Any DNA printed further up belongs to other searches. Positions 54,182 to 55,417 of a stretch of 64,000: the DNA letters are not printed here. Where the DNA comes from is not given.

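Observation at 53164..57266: Eukaryote-like lipid-handling gene string: class-2 lipase, LPCAT-like acyltransferase, START domain protein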

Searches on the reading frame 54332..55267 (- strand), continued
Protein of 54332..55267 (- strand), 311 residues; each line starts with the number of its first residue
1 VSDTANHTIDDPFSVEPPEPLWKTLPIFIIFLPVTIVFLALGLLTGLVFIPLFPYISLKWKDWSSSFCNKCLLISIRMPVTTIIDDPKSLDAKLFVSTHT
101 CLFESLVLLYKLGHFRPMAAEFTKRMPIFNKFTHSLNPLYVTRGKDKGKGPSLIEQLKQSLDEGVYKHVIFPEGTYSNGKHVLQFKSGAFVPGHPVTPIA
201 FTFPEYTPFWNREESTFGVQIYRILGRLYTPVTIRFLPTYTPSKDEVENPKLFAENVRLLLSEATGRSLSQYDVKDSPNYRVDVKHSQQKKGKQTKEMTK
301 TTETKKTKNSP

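Call 32: search_protein_families(library=pfam, proteins=[L016:418-1236:+, L018:4907-5788:+], max_evalue=0.001)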
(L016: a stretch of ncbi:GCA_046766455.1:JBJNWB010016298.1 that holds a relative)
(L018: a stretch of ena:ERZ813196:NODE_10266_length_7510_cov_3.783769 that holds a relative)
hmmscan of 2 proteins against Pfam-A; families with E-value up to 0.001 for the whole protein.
L016:418-1236:+ (272 aa): 6 families
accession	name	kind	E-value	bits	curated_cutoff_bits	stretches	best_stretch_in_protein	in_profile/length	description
PF08241.18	Methyltransf_11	-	1.9e-19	70.5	21.2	1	84-178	1-94/95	Methyltransferase domain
PF13649.12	Methyltransf_25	-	7.1e-17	62.3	27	1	83-175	1-97/97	Methyltransferase domain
PF13847.12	Methyltransf_31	-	2.9e-16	59.9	27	1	80-196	4-127/145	Methyltransferase domain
PF13489.12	Methyltransf_23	-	2.1e-09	37.7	27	1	70-191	14-129/164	Methyltransferase domain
PF08242.18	Methyltransf_12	-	3.9e-09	37.6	30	1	84-177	1-98/98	Methyltransferase domain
PF01209.24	Ubie_methyltran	-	1.3e-05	25.1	20.1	1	78-185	46-157/233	ubiE/COQ5 methyltransferase family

L018:4907-5788:+ (293 aa): 7 families
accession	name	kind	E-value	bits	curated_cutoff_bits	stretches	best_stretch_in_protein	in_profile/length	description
PF08241.18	Methyltransf_11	-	1.8e-13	51.4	21.2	1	82-183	1-95/95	Methyltransferase domain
PF13847.12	Methyltransf_31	-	1.3e-11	44.8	27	1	76-187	2-113/145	Methyltransferase domain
PF13489.12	Methyltransf_23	-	1.6e-11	44.7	27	1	69-227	17-163/164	Methyltransferase domain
PF13649.12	Methyltransf_25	-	1.1e-10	42.5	27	1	81-179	1-97/97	Methyltransferase domain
PF08242.18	Methyltransf_12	-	2e-09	38.5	30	1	82-180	1-97/98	Methyltransferase domain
PF02353.26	CMAS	-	2.3e-08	34.1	27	1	68-191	53-172/273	Mycolic acid cyclopropane synthetase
PF01209.24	Ubie_methyltran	-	5.9e-05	23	20.1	1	71-198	41-166/233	ubiE/COQ5 methyltransferase family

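Call 34: search_protein_representatives(alignment_id=A1)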
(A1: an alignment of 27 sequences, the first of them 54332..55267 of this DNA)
Query: 27 sequences, 293 profile positions. Proteins with E-value up to 0.001 (for the whole library): 11208; up to 1e-10: 2407; up to 1e-30: 104. The best 150 are listed.
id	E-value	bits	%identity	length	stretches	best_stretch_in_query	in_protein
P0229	4.8e-102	357.3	-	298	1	12-292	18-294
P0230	6.5e-94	330.6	-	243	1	72-292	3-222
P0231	4.5e-78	278.6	-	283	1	13-292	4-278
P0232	2.9e-66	239.8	-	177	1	116-292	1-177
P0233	4.9e-47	176.7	-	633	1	7-291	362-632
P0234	2.8e-43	164.4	-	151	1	145-293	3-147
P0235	2.0e-41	158.3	-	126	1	187-293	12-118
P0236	2.8e-41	157.8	-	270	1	13-292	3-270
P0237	2.6e-39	151.3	-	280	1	32-288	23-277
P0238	1.1e-38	149.3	-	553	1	25-283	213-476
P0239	3.6e-37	144.3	-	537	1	66-283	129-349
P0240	4.3e-37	144.1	-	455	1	36-283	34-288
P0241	8.0e-37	143.2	-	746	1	40-283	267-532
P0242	1.5e-36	142.3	-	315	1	10-275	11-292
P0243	6.3e-36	140.3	-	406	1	74-283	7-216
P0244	9.0e-36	139.7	-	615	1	12-284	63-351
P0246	3.9e-35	137.7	-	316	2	83-287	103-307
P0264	1.4e-33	132.5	-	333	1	11-286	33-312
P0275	7.4e-33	130.2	-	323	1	38-289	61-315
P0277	9.3e-33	129.9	-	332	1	52-287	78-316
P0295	8.0e-32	126.8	-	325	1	32-275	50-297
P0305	1.7e-31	125.7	-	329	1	40-287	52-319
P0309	2.2e-31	125.3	-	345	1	15-283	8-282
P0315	4.0e-31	124.5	-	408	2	85-216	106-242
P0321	5.6e-31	124.0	-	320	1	36-285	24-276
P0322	5.6e-31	124.0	-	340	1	27-280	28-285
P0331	1.0e-30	123.1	-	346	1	15-276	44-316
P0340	1.7e-30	122.4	-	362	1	32-290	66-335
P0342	1.8e-30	122.4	-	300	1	30-281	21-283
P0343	1.9e-30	122.3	-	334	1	94-269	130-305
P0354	4.5e-30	121.0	-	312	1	10-283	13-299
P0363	9.1e-30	120.0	-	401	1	94-273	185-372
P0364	1.1e-29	119.8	-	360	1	31-276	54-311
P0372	1.9e-29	119.0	-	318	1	97-284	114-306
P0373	2.0e-29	118.9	-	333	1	102-289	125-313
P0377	2.7e-29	118.5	-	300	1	11-280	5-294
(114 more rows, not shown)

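Call 35: list_cluster_members(proteins=[P0233, P0236, P0237, P0238, P0239, P0240, P0241, P0242, P0244, P0246])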
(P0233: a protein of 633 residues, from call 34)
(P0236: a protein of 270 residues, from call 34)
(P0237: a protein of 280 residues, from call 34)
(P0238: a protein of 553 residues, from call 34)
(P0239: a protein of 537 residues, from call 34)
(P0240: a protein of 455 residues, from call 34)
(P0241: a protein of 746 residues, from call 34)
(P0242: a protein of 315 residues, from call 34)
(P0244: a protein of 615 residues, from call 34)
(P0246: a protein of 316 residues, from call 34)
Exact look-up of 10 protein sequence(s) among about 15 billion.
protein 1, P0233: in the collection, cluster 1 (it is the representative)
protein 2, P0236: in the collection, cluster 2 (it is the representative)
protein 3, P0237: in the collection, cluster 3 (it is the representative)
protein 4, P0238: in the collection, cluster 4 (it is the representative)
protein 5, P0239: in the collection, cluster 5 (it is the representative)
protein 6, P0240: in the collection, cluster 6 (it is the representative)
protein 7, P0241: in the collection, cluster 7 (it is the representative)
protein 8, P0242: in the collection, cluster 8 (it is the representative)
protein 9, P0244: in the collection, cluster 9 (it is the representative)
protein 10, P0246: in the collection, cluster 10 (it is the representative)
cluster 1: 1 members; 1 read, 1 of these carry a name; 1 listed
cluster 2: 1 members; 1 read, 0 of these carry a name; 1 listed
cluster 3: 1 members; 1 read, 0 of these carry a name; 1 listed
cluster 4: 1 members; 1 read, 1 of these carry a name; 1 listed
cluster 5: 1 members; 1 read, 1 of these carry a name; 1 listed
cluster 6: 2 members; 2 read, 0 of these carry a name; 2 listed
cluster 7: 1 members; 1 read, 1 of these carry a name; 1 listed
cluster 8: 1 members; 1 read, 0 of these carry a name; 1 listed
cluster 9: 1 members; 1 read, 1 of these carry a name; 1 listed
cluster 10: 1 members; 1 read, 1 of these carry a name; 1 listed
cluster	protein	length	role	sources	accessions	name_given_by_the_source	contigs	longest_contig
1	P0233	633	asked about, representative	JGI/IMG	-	histidinol-phosphate aminotransferase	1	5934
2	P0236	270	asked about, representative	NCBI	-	-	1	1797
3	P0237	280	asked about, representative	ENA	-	-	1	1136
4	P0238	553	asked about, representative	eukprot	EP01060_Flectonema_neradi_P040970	TRINITY_DN952_c0_g2_i2.p1 TRINITY_DN952_c0_g2~~TRINITY_DN952_c0_g2_i2.p1 ORF ...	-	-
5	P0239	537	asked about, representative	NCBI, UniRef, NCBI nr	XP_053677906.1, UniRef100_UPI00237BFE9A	lysophosphatidylcholine acyltransferase-like [Anopheles nili] | lysophosphatidylcholine acyltransferase-like n=1 Tax=Anopheles nili TaxID=185578 ...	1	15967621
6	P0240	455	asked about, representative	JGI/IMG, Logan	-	-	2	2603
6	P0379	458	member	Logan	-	-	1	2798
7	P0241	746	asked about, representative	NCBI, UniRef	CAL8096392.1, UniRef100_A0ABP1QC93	unnamed protein product [Orchesella dallaii] | Phospholipid/glycerol acyltransferase domain-containing protein n=1 Tax=Orchesella ...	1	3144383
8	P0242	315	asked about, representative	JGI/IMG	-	-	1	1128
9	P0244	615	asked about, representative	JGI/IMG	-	lysophosphatidylcholine acyltransferase/lyso-PAF acetyltransferase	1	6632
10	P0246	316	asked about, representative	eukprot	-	TRINITY_DN15063_c0_g1_i1.p1 TRINITY_DN15063_c0_g1~~TRINITY_DN15063_c0_g1_i1.p1 ORF ...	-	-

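Call 36: search_solved_structures(query=L016:418-1236:+, max_evalue=0.001)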
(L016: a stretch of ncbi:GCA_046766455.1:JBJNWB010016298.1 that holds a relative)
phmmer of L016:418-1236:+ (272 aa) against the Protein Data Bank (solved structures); distinct sequences matched with E-value up to 0.001: 32.
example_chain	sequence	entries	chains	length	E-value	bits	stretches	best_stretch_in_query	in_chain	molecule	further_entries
6uv6_A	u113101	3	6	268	1.3e-10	44.3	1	70-194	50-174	D-glucose O-methyltransferase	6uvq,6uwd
3bus_A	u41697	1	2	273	3e-09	39.9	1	82-182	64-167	Methyltransferase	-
8zc8_A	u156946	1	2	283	2.1e-08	37.1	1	81-183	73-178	MitM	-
21zq_A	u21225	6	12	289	2.2e-08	37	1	81-183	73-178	MitM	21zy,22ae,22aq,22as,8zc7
1xxl_A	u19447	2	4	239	3.5e-08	36.4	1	79-181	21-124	YcgJ protein | ycgJ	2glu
5f8c_A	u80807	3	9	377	2.1e-07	33.8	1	79-186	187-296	Methyltransferase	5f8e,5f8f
1vl5_A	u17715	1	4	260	7.7e-07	32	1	80-192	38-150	unknown conserved protein BH2331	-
5gm1_A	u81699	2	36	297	9.6e-07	31.7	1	80-181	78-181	O-methylransferase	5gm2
9w6x_A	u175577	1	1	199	3.2e-06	29.9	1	85-185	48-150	YtkW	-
3uj6_A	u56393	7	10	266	3.5e-06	29.8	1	80-195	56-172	Phosphoethanolamine N-methyltransferase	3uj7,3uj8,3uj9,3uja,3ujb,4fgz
3ujd_A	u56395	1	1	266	3.5e-06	29.8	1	80-195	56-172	Phosphoethanolamine N-methyltransferase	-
4krh_A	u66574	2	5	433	4.4e-06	29.5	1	70-183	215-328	Phosphoethanolamine N-methyltransferase 2 | Phospholethanolamine N-methyltransferase 2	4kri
4r6w_A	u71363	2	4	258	4.9e-06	29.3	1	80-195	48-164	Phosphoethanolamine N-methyltransferase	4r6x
5thy_A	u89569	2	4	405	5.3e-06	29.2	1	81-181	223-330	CurJ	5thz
3ujc_A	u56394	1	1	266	5.6e-06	29.1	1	80-195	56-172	Phosphoethanolamine N-methyltransferase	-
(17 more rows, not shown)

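Call 37: search_solved_structures(query=L018:4907-5788:+, max_evalue=0.001)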
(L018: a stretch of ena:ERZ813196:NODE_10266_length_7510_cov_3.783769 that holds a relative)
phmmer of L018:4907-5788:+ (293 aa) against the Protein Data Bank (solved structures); distinct sequences matched with E-value up to 0.001: 19.
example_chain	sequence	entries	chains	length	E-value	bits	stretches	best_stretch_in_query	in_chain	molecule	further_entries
3bus_A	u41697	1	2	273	8.7e-16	61.3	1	41-185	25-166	Methyltransferase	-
4krh_A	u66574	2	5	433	1.3e-14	57.5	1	75-253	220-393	Phosphoethanolamine N-methyltransferase 2 | Phospholethanolamine N-methyltransferase 2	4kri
8zc8_A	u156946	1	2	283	1.3e-14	57.5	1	47-257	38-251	MitM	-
21zq_A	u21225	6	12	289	1.4e-14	57.4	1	47-257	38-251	MitM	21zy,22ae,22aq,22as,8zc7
6uv6_A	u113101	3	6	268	2.9e-14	56.3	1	36-189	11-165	D-glucose O-methyltransferase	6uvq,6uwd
5gm1_A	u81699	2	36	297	1.4e-13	54.1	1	64-231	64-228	O-methylransferase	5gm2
5wp5_A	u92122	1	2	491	2.5e-12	50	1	65-232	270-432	Phosphomethylethanolamine N-methyltransferase 2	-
5wp4_A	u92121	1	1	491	3.3e-12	49.6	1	62-250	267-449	Phosphoethanolamine N-methyltransferase 1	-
4ine_A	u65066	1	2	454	3.8e-12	49.4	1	34-250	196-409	Protein PMT-2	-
4pne_A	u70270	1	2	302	8.6e-12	48.2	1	47-195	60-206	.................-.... protein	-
7v6h_A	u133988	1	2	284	9.7e-09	38.2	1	48-229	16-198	Cyclopropane fatty-acyl-phospholipid synthase-like methyltransferase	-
4iv8_A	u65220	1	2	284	1.8e-07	34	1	70-252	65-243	Phosphoethanolamine N-methyltransferase,putative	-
24uw_A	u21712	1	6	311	1.2e-06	31.3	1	70-225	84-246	FPP-methyltransferase VbFPPMT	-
3mgg_A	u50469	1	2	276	4.3e-06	29.5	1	55-183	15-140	Methyltransferase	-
9sm0_A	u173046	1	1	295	1.4e-05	27.8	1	77-183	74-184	Methyltransferase domain-containing protein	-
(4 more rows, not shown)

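Call 38: search_protein_families(library=ncbifam, proteins=[L016:418-1236:+, L018:4907-5788:+, L002:10928-11380:+, L002:9340-9798:+], max_evalue=0.01)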
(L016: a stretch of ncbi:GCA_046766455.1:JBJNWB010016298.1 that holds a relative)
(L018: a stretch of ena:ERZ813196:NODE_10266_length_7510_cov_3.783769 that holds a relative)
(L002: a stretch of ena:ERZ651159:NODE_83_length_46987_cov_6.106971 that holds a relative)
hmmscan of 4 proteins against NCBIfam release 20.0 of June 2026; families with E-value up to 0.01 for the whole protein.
L016:418-1236:+ (272 aa): 29 families (the best 25 are shown)
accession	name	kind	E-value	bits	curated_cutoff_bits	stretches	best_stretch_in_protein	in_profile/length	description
NF045823.1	PthPhpthDimycoMt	equivalog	1.1e-64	218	300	1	11-268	3-255/256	phthiotriol/phenolphthiotriol dimycocerosates methyltransferase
NF045825.1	FAmtase_mtf2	equivalog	3.5e-57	193.5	400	1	18-268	2-247/248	fatty-acid O-methyltransferase Mtf2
NF045667.1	MTase_DVU1556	equivalog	3.9e-16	59.1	155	1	81-234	24-172/213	DVU_1556 family methyltransferase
NF041537.1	ArsM_AhpD_UU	exception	3.1e-12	45.9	510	1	81-182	78-183/345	arsenite methyltransferase/AhpD domain selenoprotein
NF047649.1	MTase_UXPK_star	exception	3.2e-11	42.8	460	1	83-182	81-184/283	methyltransferase/UXPK-star double selenoprotein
TIGR02072.1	BioC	equivalog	7e-11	42.4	184.95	1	70-189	25-142/244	malonyl-ACP O-methyltransferase BioC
TIGR01934.1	MenG_MenH_UbiE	subfamily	8.6e-10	38.3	158.35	1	78-187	38-149/223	ubiquinone/menaquinone biosynthesis methyltransferase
NF001244.0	PRK00216.1-5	equivalog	4.2e-09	36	216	1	81-186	50-160/236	bifunctional demethylmenaquinone methyltransferase/2-methoxy-6-polyprenyl-1,4-benzoquinol methylase UbiE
NF007610.0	PRK10258.1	equivalog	5.6e-09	35.7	342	1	72-188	37-147/251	malonyl-ACP O-methyltransferase BioC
TIGR01983.1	UbiG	equivalog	4.2e-08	32.8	102.95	1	75-183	45-155/228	bifunctional 2-polyprenyl-6-hydroxyphenol methylase/3-demethylubiquinol 3-O-methyltransferase UbiG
NF008823.0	PRK11873.1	subfamily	5.2e-08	32.7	263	1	83-183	81-185/272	arsenite methyltransferase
NF041536.1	ArsM_DUF2284_UU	exception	7.4e-08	31.2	575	1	82-182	79-183/459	arsenite methyltransferase/DUF2284 domain selenoprotein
NF052510.1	methyltran_MpqE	exception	6.6e-07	28.9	335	1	77-181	44-153/234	methyl-plastoquinone biosynthesis methyltransferase MpqE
NF041675.1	sarc_dimgly_tmase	equivalog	1.2e-06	28.7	550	1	81-185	68-175/278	sarcosine/dimethylglycine N-methyltransferase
NF045882.1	PLipidMtase_Leg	equivalog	1.2e-06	28.5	390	1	79-179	42-143/207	phospholipid N-methyltransferase PmtA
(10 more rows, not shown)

L018:4907-5788:+ (293 aa): 21 families
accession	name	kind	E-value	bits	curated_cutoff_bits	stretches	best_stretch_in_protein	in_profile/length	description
NF045667.1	MTase_DVU1556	equivalog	9.8e-11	41.5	155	1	62-287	7-211/213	DVU_1556 family methyltransferase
NF043040.1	corrin_prot_MT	hypoth_equivalog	7.3e-10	38.6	180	1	76-194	40-158/216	corrinoid protein-associated methyltransferase CpaM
NF040539.1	AST_met_ArsM_2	exception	1.5e-09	38.1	240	1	76-231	55-213/262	putative arsinothricin biosynthesis methyltransferase ArsM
NF041943.1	GPPMT_Stmyces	equivalog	4.4e-09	36.6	400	1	68-182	67-178/272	geranyl diphosphate 2-C-methyltransferase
NF053839.1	CPFASynBruc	equivalog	5.4e-08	32.2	600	1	74-248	171-341/410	cyclopropane fatty acid synthase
NF008823.0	PRK11873.1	subfamily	1.8e-07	30.9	263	1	76-227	76-227/272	arsenite methyltransferase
TIGR01983.1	UbiG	equivalog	2.7e-07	30.1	102.95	1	77-220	49-188/228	bifunctional 2-polyprenyl-6-hydroxyphenol methylase/3-demethylubiquinol 3-O-methyltransferase UbiG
NF008686.0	PRK11705.1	equivalog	3.8e-05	22.9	400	1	44-123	135-212/383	cyclopropane fatty acyl phospholipid synthase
NF040703.1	cyclopro_CfaB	exception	6.1e-05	22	650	1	64-136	147-217/393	C17 cyclopropane fatty acid synthase CfaB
TIGR02072.1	BioC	equivalog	8.4e-05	22.5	184.95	1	67-186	21-135/244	malonyl-ACP O-methyltransferase BioC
NF041536.1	ArsM_DUF2284_UU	exception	0.00013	20.4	575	1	76-246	75-245/459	arsenite methyltransferase/DUF2284 domain selenoprotein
NF052510.1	methyltran_MpqE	exception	0.00023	20.6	335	1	70-183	39-151/234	methyl-plastoquinone biosynthesis methyltransferase MpqE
NF041537.1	ArsM_AhpD_UU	exception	0.00026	19.9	510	1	76-238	75-237/345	arsenite methyltransferase/AhpD domain selenoprotein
TIGR01934.1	MenG_MenH_UbiE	subfamily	0.00041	19.7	158.35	1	70-216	32-173/223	ubiquinone/menaquinone biosynthesis methyltransferase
NF047649.1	MTase_UXPK_star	exception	0.00078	18.5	460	1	76-195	76-195/283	methyltransferase/UXPK-star double selenoprotein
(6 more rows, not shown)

L002:10928-11380:+ (150 aa): 0 families

L002:9340-9798:+ (152 aa): 4 families
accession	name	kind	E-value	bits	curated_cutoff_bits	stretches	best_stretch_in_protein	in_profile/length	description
TIGR00413.1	rlpA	subfamily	1.3e-41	142.9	82.15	1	53-147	1-95/208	septal ring lytic transglycosylase RlpA family protein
NF047735.1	MPL36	exception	6.9e-33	114.6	430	1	51-148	92-189/305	RlpA family plasminogen-binding lipoprotein MPL36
NF007953.1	PRK10672.1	equivalog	5.9e-28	98.4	201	1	45-132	72-159/362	endolytic peptidoglycan transglycosylase RlpA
NF041144.1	expansin_EXLX1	subfamily_domain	0.0041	16.4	100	1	91-143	44-95/194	expansin EXLX1 family cellulose-binding protein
